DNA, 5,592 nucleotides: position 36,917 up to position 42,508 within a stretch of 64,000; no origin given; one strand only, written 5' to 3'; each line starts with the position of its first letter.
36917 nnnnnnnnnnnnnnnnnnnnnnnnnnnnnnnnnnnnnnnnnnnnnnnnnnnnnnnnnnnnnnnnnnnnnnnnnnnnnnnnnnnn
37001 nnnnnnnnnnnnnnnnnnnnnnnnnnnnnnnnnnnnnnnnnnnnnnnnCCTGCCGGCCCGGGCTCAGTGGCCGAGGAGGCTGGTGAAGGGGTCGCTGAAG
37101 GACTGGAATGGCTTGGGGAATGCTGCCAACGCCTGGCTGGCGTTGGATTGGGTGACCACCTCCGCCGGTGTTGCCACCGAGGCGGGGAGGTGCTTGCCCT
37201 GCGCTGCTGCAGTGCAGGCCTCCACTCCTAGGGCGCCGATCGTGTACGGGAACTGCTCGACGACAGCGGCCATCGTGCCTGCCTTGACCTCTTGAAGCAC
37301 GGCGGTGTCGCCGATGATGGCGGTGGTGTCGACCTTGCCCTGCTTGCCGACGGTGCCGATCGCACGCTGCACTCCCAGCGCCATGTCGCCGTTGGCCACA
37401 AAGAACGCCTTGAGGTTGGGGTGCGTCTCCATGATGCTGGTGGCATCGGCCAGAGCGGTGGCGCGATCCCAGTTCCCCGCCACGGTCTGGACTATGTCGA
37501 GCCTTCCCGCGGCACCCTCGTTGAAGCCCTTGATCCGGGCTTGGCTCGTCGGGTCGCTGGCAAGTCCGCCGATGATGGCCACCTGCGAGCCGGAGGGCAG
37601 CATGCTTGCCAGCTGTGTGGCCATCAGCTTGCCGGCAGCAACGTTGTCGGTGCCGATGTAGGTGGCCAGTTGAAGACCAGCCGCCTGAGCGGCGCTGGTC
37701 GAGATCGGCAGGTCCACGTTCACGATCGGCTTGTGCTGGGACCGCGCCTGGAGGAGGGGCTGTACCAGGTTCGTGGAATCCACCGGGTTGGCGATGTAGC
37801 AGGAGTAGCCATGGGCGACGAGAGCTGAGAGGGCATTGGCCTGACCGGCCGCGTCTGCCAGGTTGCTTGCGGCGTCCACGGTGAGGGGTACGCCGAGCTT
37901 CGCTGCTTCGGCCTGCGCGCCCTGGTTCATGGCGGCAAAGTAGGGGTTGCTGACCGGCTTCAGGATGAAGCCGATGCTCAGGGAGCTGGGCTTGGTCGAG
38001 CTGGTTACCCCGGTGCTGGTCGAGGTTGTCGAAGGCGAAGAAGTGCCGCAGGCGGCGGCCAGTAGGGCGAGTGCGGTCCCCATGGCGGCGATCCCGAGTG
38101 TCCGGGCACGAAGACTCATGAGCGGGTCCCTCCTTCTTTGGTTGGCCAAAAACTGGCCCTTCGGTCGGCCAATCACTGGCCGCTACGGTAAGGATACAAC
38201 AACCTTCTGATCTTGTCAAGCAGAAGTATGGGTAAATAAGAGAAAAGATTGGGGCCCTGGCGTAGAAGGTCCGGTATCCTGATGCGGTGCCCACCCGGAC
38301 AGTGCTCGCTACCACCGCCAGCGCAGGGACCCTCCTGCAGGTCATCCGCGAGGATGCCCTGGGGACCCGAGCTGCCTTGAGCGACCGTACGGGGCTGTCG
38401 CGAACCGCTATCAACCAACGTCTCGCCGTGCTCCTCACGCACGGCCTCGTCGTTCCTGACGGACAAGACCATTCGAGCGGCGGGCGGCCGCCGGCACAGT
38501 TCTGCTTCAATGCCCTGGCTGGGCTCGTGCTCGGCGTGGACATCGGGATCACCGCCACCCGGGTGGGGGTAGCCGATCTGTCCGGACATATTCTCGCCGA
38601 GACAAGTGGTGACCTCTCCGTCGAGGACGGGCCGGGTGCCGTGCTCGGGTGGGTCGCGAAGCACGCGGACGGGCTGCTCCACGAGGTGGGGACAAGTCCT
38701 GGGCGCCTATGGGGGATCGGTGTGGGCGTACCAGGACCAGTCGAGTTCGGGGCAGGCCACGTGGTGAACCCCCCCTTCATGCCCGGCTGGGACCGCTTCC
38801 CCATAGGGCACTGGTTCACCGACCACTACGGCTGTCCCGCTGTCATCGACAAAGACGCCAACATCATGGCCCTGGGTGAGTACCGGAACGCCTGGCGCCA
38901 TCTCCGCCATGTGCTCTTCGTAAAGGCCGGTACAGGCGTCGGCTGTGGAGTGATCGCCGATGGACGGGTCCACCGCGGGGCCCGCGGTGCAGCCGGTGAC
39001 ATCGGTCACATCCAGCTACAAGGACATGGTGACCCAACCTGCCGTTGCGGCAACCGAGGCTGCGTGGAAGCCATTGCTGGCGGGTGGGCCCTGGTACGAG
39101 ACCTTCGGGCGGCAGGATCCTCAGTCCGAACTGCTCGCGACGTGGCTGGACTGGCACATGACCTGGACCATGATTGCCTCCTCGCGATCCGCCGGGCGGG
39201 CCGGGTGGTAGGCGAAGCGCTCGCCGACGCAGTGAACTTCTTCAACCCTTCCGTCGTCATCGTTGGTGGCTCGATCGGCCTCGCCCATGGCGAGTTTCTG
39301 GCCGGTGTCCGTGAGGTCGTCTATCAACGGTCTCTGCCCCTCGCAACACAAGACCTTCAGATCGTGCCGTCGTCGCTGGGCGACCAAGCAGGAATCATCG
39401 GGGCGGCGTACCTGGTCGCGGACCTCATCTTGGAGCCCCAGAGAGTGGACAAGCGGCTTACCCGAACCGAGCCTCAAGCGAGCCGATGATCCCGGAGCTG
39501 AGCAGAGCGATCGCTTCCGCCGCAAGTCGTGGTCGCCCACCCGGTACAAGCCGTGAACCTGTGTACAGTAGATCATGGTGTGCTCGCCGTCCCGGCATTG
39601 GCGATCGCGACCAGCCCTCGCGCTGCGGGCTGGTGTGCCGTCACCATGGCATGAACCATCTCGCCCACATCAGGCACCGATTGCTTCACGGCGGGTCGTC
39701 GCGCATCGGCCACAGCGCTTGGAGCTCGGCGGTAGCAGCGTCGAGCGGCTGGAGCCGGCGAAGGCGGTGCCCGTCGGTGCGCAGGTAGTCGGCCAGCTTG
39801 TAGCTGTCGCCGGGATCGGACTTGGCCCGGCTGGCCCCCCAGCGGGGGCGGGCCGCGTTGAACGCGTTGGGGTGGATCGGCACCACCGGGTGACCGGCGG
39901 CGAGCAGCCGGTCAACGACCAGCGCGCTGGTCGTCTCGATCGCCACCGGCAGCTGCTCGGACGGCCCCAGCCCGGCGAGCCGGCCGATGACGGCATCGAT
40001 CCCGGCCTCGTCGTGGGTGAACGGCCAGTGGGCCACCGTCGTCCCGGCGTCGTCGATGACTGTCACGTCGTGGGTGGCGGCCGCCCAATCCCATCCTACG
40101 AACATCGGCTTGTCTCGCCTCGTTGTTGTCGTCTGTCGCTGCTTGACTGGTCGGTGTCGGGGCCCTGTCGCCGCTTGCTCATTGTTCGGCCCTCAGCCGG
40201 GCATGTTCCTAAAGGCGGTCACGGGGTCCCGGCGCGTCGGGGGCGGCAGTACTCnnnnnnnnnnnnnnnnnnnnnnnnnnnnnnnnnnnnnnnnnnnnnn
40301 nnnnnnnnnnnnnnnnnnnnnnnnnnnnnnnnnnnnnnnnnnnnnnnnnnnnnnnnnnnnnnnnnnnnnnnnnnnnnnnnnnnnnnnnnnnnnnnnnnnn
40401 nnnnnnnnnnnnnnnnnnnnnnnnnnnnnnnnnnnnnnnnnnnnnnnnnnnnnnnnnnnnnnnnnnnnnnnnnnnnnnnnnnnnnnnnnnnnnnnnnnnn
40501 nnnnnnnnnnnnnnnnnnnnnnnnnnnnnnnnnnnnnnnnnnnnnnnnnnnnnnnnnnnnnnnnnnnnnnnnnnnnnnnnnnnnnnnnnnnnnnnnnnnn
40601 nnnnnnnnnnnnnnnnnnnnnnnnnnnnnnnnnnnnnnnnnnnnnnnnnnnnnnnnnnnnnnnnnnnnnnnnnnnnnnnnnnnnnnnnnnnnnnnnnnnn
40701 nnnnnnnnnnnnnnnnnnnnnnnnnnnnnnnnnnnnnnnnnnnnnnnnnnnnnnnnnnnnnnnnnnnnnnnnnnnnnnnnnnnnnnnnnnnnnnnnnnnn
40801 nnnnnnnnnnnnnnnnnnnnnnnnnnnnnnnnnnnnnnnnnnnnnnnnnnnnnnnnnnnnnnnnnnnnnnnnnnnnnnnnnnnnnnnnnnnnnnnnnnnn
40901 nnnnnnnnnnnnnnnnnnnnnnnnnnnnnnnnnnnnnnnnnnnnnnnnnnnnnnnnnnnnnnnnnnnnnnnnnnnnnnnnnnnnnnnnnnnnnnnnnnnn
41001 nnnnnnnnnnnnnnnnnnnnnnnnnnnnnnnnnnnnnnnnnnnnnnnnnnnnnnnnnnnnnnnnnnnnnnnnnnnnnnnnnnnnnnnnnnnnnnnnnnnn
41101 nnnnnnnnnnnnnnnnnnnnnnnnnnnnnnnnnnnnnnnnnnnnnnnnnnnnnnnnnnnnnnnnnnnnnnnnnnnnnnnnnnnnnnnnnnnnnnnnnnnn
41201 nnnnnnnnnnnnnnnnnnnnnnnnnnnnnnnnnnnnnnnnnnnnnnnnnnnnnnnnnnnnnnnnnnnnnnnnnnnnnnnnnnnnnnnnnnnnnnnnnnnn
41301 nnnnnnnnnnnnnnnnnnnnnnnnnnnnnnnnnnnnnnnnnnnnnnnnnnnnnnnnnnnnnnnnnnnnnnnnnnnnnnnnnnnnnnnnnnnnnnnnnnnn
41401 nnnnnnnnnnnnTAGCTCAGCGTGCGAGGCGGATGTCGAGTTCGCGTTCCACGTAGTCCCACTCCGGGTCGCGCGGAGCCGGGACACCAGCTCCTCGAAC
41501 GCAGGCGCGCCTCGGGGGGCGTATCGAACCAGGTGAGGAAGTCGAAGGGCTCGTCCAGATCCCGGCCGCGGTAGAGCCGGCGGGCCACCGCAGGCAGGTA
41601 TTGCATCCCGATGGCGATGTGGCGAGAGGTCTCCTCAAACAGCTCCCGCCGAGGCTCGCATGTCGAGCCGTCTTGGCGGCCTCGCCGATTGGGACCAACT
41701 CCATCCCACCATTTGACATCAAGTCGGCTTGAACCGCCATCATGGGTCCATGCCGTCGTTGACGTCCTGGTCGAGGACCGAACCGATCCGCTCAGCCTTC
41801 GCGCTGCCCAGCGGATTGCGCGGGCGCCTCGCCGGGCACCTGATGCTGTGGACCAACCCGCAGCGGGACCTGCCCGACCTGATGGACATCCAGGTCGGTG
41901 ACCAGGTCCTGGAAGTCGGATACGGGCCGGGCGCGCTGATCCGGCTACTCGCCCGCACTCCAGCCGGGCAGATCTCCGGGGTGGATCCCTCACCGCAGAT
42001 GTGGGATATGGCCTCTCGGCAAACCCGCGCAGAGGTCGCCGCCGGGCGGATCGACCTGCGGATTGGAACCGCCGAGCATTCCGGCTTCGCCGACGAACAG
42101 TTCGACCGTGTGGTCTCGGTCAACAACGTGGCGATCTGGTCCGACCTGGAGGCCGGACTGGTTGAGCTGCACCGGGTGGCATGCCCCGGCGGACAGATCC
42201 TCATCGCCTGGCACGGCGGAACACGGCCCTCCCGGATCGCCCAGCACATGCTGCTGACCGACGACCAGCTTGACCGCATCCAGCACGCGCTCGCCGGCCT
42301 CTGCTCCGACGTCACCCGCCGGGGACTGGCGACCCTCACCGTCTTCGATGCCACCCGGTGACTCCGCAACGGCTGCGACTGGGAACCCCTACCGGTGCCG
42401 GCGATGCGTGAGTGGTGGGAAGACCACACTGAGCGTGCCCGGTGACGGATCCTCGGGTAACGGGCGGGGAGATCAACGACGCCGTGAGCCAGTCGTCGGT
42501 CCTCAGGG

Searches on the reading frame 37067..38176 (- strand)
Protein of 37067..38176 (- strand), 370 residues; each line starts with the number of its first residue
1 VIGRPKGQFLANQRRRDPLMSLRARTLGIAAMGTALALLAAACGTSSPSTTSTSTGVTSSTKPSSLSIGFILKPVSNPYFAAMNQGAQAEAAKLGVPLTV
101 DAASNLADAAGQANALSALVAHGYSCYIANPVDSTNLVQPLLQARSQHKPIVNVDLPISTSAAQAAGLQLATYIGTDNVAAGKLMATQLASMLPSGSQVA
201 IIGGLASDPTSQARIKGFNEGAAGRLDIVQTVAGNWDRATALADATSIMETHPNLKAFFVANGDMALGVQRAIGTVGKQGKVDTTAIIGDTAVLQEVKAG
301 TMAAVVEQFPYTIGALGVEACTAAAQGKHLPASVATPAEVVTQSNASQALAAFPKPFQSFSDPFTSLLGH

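Call 84: search_protein_families(library=pfam, proteins=[window:37067-38176:-], max_evalue=0.0001)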
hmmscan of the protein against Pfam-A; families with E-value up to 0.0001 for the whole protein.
window:37067-38176:- (370 aa): 3 families
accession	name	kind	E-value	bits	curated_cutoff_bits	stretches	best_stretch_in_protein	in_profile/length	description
PF13407.12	Peripla_BP_4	-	4e-44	151.6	35.1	1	68-328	1-257/258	Periplasmic binding protein domain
PF00532.27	Peripla_BP_1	-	1.2e-10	41.7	22.2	1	66-297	2-226/281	Periplasmic binding proteins and sugar binding domain of LacI family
PF13377.12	Peripla_BP_3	-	2.5e-05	24.8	26.5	0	199-336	12-156/167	Periplasmic binding protein-like domain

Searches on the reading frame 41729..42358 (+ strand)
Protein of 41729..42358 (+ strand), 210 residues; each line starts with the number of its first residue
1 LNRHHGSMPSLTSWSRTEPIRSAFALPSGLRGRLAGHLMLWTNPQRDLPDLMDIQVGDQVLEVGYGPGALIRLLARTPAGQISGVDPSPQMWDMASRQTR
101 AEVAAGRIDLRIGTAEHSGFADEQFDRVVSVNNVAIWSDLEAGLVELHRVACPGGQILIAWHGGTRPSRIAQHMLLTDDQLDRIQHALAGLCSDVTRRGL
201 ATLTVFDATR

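Call 46: search_protein_families(library=pfam, proteins=[window:41729-42358:+], max_evalue=0.001)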
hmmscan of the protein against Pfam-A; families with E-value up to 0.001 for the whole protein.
window:41729-42358:+ (210 aa): 7 families
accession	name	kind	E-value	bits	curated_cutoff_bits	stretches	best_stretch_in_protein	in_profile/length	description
PF08241.18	Methyltransf_11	-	2.2e-17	63.9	21.2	1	61-159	1-95/95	Methyltransferase domain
PF13649.12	Methyltransf_25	-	6.5e-17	62.5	27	1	60-155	1-97/97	Methyltransferase domain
PF08242.18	Methyltransf_12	-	1.6e-09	38.8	30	1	61-156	1-97/98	Methyltransferase domain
PF01209.24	Ubie_methyltran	-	2.1e-07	30.9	20.1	1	49-159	40-151/233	ubiE/COQ5 methyltransferase family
PF13847.12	Methyltransf_31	-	2.2e-07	31.1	27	1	56-163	3-113/145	Methyltransferase domain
PF13489.12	Methyltransf_23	-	6.7e-06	26.4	27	1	54-183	20-136/164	Methyltransferase domain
PF02353.26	CMAS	-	0.00034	20.5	27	1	51-133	57-136/273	Mycolic acid cyclopropane synthetase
